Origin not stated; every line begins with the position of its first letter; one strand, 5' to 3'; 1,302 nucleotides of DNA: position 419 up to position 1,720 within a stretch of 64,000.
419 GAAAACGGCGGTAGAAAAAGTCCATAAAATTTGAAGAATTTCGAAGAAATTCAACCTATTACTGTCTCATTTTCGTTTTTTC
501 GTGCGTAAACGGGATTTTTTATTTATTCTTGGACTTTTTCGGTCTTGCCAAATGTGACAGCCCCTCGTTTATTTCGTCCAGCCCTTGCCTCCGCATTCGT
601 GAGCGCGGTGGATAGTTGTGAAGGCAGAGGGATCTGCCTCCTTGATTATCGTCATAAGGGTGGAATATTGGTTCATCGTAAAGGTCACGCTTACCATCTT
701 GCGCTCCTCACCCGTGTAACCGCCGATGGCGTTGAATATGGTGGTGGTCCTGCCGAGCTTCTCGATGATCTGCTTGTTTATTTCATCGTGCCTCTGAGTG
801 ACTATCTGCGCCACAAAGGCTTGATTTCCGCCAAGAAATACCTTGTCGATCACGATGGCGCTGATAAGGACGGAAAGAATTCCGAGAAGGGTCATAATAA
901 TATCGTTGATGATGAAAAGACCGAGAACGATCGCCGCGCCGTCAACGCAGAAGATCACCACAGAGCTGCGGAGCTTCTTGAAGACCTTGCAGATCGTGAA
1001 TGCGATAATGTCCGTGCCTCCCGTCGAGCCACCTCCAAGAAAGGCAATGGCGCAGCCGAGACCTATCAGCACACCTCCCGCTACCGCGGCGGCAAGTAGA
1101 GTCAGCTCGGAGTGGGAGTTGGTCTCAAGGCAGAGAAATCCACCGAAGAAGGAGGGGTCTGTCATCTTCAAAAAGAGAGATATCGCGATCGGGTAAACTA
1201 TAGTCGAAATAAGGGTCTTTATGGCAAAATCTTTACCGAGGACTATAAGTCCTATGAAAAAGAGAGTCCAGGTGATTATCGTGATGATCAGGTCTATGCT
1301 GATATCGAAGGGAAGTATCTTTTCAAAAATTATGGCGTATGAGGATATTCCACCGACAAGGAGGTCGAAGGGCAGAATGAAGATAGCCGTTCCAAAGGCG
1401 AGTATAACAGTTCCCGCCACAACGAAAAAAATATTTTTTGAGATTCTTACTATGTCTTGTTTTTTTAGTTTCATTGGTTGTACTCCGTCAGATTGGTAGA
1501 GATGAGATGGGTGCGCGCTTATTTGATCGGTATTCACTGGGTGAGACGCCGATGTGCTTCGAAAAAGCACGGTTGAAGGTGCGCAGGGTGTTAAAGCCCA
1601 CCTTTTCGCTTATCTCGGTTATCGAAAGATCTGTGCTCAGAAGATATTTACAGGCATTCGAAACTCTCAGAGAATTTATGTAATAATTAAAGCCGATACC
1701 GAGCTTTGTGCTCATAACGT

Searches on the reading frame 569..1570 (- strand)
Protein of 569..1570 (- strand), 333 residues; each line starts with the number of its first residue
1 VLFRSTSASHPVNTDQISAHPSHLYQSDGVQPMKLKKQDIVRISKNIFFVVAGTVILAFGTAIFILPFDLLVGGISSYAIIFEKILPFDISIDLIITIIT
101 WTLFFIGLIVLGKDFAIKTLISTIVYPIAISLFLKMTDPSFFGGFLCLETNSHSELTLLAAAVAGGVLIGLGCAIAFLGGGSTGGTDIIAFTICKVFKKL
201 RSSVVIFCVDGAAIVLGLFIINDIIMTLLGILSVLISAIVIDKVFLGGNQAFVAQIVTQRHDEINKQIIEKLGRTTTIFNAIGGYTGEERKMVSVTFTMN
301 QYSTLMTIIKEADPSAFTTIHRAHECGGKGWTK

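Call 88: search_protein_families(library=pfam, proteins=[window:569-1570:-], max_evalue=0.00001)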
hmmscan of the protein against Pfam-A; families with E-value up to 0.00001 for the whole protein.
window:569-1570:- (333 aa): 2 families
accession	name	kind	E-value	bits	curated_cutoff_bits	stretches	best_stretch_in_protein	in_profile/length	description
PF02588.21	YitT_membrane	-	1.5e-35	122.9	24.3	1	46-268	1-204/205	Uncharacterised 5xTM membrane BCR, YitT family COG1284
PF10035.14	DUF2179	-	3e-15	56.2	22.8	1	274-325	1-52/55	Uncharacterized protein conserved in bacteria (DUF2179)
